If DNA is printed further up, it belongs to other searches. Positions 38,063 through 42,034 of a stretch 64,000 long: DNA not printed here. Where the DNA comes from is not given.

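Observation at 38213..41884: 1223-aa secreted protein with no assignable catalytic or anchoring motif at the centre of the operon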

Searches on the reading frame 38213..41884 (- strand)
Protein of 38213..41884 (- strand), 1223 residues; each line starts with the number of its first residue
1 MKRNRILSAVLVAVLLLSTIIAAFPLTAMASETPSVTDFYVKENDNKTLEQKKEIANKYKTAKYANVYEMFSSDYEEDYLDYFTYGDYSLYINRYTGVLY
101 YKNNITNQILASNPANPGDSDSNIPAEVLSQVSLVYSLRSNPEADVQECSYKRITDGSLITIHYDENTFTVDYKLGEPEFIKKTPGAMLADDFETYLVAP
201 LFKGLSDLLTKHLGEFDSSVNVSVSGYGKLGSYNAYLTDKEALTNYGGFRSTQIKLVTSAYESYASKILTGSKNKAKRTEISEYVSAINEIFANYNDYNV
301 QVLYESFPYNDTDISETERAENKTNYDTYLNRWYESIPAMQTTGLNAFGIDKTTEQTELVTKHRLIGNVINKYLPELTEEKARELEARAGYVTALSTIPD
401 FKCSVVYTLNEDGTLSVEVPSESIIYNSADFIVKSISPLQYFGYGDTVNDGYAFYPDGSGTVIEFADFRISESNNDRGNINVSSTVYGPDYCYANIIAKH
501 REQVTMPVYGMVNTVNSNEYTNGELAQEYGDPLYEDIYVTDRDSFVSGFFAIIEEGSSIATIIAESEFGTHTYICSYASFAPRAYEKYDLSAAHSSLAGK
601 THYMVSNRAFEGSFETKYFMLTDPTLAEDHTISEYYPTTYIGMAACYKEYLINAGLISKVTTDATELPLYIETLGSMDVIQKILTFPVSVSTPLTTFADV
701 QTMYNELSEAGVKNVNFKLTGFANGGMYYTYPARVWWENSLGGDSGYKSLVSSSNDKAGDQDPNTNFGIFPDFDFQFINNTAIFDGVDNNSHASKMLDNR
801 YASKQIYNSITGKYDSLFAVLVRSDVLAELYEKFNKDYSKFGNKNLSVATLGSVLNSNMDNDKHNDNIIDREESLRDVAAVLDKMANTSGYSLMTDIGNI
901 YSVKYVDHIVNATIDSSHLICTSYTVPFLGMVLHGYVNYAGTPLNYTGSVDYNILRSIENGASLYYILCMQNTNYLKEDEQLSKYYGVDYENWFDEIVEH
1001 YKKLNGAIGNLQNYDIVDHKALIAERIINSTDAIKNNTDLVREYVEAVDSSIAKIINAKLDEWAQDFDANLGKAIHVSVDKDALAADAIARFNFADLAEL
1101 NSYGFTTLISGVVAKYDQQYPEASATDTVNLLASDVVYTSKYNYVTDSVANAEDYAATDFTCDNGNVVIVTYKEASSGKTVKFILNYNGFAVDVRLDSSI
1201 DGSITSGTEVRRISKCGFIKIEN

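Call 5: search_protein_families(library=pfam, proteins=[window:38213-41884:-], max_evalue=0.01)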
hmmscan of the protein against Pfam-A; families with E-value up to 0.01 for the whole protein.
window:38213-41884:- (1223 aa): 1 family
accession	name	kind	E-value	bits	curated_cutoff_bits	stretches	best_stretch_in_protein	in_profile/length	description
PF18952.6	DUF5696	-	1.6e-115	387.4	25.6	1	393-1022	12-576/612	Family of unknown function (DUF5696)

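Call 7: search_protein_families(library=ncbifam, proteins=[window:38213-41884:-], max_evalue=0.01)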
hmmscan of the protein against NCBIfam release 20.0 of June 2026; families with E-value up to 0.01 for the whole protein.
window:38213-41884:- (1223 aa): 0 families

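Call 8: search_solved_structures(query=window:38213-41884:-, max_evalue=1)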
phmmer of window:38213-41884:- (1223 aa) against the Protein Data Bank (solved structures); distinct sequences matched with E-value up to 1: 1.
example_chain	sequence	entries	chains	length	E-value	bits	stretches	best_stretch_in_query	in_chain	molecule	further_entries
6ekr_A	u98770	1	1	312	0.015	16.3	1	508-554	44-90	Type ii site-specific deoxyribonuclease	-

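Call 9: find_homologous_proteins(query=window:38213-41884:-, max_evalue=0.00001)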
Query window:38213-41884:- (1223 aa): 79 proteins with E <= 0.00001 among 8000 candidates.
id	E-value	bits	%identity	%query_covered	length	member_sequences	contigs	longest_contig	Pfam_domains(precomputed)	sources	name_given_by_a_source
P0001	0.0e+0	2730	100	100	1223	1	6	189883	PF18952.7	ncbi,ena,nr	ncbi:MAG: hypothetical protein J6Q85_06350 [Clostridia bacterium]|nr:hypothetical protein [Clostridi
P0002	0.0e+0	2171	79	100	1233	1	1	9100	PF18952.7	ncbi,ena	-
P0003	0.0e+0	1867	70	100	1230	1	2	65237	PF18952.7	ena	-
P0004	0.0e+0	1743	65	100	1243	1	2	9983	PF18952.7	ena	-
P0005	0.0e+0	1232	50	97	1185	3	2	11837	PF18952.7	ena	-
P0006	0.0e+0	1207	50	100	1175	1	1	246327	PF18952.7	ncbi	-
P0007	0.0e+0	1194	50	99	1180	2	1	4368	PF18952.7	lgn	-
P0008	0.0e+0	1056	46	100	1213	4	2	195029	PF18952.7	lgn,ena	-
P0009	3.1e-296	1004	45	96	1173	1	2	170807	PF18952.7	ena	-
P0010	5.0e-294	997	45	95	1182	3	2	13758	PF18952.7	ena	-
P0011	1.1e-290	986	44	100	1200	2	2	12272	PF18952.7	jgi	-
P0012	1.2e-262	893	40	100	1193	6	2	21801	PF18952.7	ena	-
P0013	4.0e-252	858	40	98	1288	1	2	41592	PF18952.7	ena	-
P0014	2.3e-233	796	44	70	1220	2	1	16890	PF18952.7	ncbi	-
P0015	5.4e-233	795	43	69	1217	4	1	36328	PF18952.7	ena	-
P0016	3.5e-232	792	40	100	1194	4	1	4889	PF18952.7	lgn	-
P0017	7.0e-230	784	38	100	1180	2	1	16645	PF18952.7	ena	-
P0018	8.1e-225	767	41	40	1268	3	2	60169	PF18952.7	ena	-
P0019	1.3e-224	767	37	98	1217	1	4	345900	PF18952.7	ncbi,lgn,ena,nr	ncbi:MAG: hypothetical protein IJ515_04460 [Clostridia bacterium]|nr:hypothetical protein [Clostridi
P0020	3.9e-224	765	37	98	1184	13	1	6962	PF18952.7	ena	-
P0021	1.2e-222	760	38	98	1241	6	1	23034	PF18952.7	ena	-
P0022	7.5e-222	758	37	100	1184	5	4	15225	PF18952.7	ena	-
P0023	2.8e-221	756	37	98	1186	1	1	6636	PF18952.7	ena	-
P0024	4.0e-220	752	37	100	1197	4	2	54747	PF18952.7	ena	-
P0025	9.4e-214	731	37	98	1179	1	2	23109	PF18952.7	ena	-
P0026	2.0e-205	703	36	98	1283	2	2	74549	PF18952.7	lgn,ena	-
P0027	8.2e-203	695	36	98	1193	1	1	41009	PF18952.7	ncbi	-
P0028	1.2e-197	677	42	67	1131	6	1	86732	PF18952.7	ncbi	-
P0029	2.8e-196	673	35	99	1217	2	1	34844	PF18952.7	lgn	-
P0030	5.4e-182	626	34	92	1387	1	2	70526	PF18952.7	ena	-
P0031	8.3e-178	612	34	92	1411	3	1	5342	PF18952.7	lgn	-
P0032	6.1e-177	609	33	92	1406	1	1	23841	PF18952.7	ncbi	-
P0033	1.3e-176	608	35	91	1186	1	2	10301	PF18952.7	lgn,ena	-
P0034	9.9e-176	605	33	92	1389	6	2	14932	PF18952.7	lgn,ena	-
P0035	1.4e-156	541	36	70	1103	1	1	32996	PF18952.7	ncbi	-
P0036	8.8e-145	502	38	54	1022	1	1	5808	PF18952.7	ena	-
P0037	5.0e-140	487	37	56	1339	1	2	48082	PF18952.7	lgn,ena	-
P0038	1.0e-129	452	36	54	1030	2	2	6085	PF18952.7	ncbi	-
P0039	2.0e-126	442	38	54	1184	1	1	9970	PF18952.7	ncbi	-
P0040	3.0e-118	415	35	53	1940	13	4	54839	PF18952.7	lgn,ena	-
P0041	2.5e-117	411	33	61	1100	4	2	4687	PF18952.7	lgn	-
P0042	4.8e-117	411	35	54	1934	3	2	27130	PF18952.7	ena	-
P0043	1.7e-115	405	36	44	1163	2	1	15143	PF18952.7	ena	-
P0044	4.2e-111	391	34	57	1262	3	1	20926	PF18952.7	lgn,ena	-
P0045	9.5e-100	353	34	51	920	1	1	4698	PF18952.7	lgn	-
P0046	4.0e-99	351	35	54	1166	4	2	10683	PF18952.7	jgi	-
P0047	8.1e-90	320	32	55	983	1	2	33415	PF18952.7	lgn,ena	-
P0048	9.9e-87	310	32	56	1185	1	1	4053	PF18952.7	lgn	-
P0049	1.1e-85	307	33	54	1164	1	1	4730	PF18952.7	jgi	-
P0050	1.4e-85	306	32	51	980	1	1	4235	PF18952.7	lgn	-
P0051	2.2e-84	302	31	52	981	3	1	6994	PF18952.7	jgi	-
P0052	1.1e-83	300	31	55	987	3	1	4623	PF18952.7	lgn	-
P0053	1.5e-81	293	31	55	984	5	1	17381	PF18952.7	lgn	-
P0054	3.1e-80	289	30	52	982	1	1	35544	PF18952.7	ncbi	-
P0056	6.8e-49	185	27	52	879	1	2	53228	PF18952.7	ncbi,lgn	-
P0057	1.7e-46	177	26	53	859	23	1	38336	PF18952.7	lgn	-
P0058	2.0e-46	177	27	53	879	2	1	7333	PF18952.7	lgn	-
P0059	9.5e-46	174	26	51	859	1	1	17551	PF18952.7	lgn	-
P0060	8.7e-45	171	26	51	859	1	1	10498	PF18952.7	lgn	-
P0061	1.5e-32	131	26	51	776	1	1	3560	PF18952.7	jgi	jgi:hypothetical protein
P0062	3.2e-29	120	25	55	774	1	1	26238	PF10566.16,PF18952.7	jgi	jgi:hypothetical protein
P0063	2.0e-28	117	23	52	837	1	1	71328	PF18952.7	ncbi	-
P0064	1.6e-27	114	25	52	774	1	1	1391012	PF18952.7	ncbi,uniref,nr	ncbi:hypothetical protein KHA96_12925 [Bacillus sp. FJAT-49711]|uniref:DUF5696 domain-containing pro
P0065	8.8e-26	108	25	49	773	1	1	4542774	PF18952.7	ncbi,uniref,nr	ncbi:hypothetical protein KHA93_12685 [Bacillus sp. FJAT-49732]|uniref:Uncharacterized protein n=1 T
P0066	3.0e-25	107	23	51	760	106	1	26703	PF18952.7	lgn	-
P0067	1.5e-23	101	22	52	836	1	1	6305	PF18952.7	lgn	-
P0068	1.6e-23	101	24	53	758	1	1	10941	PF18952.7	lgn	-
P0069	3.9e-23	100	23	53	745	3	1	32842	PF18952.7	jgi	jgi:hypothetical protein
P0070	2.7e-21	93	24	50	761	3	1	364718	PF18952.7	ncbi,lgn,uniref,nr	ncbi:hypothetical protein SAMN02799624_04444 [Paenibacillus sp. UNC496MF]|uniref:DUF5696 domain-cont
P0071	3.3e-18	83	25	29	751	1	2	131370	PF18952.7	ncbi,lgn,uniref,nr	ncbi:DUF5696 domain-containing protein [Paenibacillus sacheonensis]|uniref:Uncharacterized protein n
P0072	4.8e-14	69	22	58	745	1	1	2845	PF18952.7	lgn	-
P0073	4.6e-13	66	23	50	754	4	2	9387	PF18952.7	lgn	-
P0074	7.8e-12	62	23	52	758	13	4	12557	PF18952.7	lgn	-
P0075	1.4e-11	61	23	51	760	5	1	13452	PF18952.7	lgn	-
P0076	4.3e-10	56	22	49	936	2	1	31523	PF18952.7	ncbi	-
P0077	6.6e-9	52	22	47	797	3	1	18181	PF18952.7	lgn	-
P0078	1.7e-8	51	22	50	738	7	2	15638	PF18952.7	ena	-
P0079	3.6e-8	50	25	50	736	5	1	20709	PF18952.7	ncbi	-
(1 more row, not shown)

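Call 20: find_encoding_contigs(protein=P0064, flank=10000, max_places=2)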
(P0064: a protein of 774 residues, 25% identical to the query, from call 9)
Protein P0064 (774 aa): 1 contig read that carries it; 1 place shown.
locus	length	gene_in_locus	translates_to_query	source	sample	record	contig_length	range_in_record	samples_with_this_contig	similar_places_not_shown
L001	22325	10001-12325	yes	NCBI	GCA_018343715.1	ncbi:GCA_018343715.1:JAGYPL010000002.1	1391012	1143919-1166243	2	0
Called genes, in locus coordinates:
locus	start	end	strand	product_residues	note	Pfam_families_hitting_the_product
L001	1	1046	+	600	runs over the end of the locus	PF02837:Glyco_hydro_2_N, PF22666:Glyco_hydro_2_N2, PF00703:Glyco_hydro_2, PF02836:Glyco_hydro_2_C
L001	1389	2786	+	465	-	PF01547:SBP_bac_1, PF13416:SBP_bac_8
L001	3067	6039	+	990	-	PF01547:SBP_bac_1, PF13416:SBP_bac_8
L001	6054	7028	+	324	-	PF00528:BPD_transp_1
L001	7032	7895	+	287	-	PF00528:BPD_transp_1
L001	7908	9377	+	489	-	PF13449:Phytase-like (faint), PF25021:TEN_NHL (faint), PF01436:NHL (faint), PF07719:TPR_2 (faint), PF00515:TPR_1 (faint)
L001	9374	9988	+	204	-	PF04893:Yip1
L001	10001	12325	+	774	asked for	PF18952:DUF5696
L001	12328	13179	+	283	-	PF00528:BPD_transp_1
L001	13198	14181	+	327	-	PF00528:BPD_transp_1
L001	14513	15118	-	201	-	PF04854:DUF624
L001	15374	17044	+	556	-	PF00370:FGGY_N, PF02782:FGGY_C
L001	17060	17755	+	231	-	PF00596:Aldolase_II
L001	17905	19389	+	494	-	PF02610:AraA_N, PF24856:AraA_central, PF11762:Arabinose_Iso_C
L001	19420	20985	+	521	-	PF04616:Glyco_hydro_43, PF17851:GH43_C2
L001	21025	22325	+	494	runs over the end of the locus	PF22848:ASD1_dom, PF06964:Alpha-L-AF_C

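Call 21: find_encoding_contigs(protein=P0019, flank=10000, max_places=2)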
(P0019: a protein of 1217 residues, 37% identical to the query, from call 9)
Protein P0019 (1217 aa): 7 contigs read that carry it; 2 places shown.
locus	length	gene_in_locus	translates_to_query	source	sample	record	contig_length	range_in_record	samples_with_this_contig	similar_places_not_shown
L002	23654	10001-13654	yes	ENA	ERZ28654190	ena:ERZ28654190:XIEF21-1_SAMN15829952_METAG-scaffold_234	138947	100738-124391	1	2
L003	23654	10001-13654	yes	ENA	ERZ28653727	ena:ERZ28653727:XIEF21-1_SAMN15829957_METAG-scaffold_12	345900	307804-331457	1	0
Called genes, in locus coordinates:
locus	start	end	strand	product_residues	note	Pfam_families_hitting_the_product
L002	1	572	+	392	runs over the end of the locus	PF00155:Aminotran_1_2 (weak), PF00266:Aminotran_5, PF01041:DegT_DnrJ_EryC1 (weak)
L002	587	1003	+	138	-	PF01592:NifU_N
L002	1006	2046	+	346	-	PF03054:tRNA_Me_trans, PF20259:tRNA_Me_trans_M, PF20258:tRNA_Me_trans_C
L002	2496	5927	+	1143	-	PF01547:SBP_bac_1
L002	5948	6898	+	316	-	PF00528:BPD_transp_1 (weak)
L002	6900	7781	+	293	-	PF00528:BPD_transp_1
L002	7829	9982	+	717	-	PF01436:NHL (faint), PF04893:Yip1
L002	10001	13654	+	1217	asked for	PF18952:DUF5696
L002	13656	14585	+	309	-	PF00528:BPD_transp_1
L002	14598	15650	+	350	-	PF00528:BPD_transp_1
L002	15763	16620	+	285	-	PF00924:MS_channel_2nd, PF21082:MS_channel_3rd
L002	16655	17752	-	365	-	PF02653:BPD_transp_2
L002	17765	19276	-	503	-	PF00005:ABC_tran, PF13304:AAA_21 (faint), PF00005:ABC_tran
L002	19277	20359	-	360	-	PF13407:Peripla_BP_4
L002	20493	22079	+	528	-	PF00890:FAD_binding_2 (faint), PF01266:DAO (faint), PF21688:FAD-depend_C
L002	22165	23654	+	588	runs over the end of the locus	-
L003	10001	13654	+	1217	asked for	PF18952:DUF5696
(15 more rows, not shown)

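Call 24: find_encoding_contigs(protein=P0070, flank=10000, max_places=1)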
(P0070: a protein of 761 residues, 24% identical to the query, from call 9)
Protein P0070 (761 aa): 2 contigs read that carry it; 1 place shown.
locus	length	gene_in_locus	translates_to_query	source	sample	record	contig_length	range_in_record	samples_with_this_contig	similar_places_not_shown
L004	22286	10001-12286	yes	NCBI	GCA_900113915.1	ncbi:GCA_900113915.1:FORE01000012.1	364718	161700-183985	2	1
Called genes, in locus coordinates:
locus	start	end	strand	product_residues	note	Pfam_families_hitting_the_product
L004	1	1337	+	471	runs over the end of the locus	PF01547:SBP_bac_1, PF13416:SBP_bac_8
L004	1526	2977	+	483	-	PF01547:SBP_bac_1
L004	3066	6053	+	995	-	PF01547:SBP_bac_1, PF13416:SBP_bac_8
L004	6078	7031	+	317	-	PF00528:BPD_transp_1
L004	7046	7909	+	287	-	PF00528:BPD_transp_1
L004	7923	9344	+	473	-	PF01436:NHL (faint), PF08450:SGL (weak)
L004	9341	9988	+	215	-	PF04893:Yip1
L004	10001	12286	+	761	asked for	PF18952:DUF5696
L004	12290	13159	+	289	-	PF00528:BPD_transp_1 (weak)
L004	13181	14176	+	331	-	PF00528:BPD_transp_1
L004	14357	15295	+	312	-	PF18765:Polbeta (weak)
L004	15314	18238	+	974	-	PF00005:ABC_tran (faint), PF02463:SMC_N (faint), PF03193:RsgA_GTPase (faint), PF13191:AAA_16 (faint), PF13304:AAA_21 (faint), PF13555:AAA_29 (faint), PF17760:UvrA_inter, PF17755:UvrA_DNA-bind, +2 more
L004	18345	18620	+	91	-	-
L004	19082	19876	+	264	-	PF05721:PhyH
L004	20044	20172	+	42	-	-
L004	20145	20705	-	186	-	PF00583:Acetyltransf_1, PF13508:Acetyltransf_7, PF13673:Acetyltransf_10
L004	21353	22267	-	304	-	PF00561:Abhydrolase_1, PF12146:Hydrolase_4, PF12697:Abhydrolase_6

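Call 25: find_encoding_contigs(protein=P0040, flank=10000, max_places=1)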
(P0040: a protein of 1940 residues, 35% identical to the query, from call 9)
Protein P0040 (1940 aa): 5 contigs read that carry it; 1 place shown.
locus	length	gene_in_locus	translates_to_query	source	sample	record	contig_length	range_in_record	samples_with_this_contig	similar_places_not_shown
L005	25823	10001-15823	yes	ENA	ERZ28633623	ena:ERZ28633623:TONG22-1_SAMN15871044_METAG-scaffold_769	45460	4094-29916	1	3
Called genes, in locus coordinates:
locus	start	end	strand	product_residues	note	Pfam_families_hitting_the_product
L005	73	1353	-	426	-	PF17785:PUA_3, PF10672:Methyltrans_SAM, PF02475:TRM5-TYW2_MTfase, PF03602:Cons_hypoth95, PF05175:MTS, PF09445:Methyltransf_15 (weak), PF13649:Methyltransf_25 (weak), PF13847:Methyltransf_31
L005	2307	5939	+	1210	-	PF01547:SBP_bac_1, PF13416:SBP_bac_8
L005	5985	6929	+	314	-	-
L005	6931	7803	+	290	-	PF00528:BPD_transp_1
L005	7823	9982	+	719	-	PF01436:NHL (faint), PF13432:TPR_16 (weak), PF04893:Yip1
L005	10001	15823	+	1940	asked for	PF18952:DUF5696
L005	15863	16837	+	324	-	PF00528:BPD_transp_1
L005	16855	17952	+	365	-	PF00528:BPD_transp_1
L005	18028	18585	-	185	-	PF04014:MazE_antitoxin, PF15714:SpoVT_C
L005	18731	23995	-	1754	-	PF18998:Flg_new_2 (faint), PF09479:Flg_new (weak)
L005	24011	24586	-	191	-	-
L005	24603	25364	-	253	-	PF12389:Peptidase_M73 (weak)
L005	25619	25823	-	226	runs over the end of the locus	PF12389:Peptidase_M73 (weak)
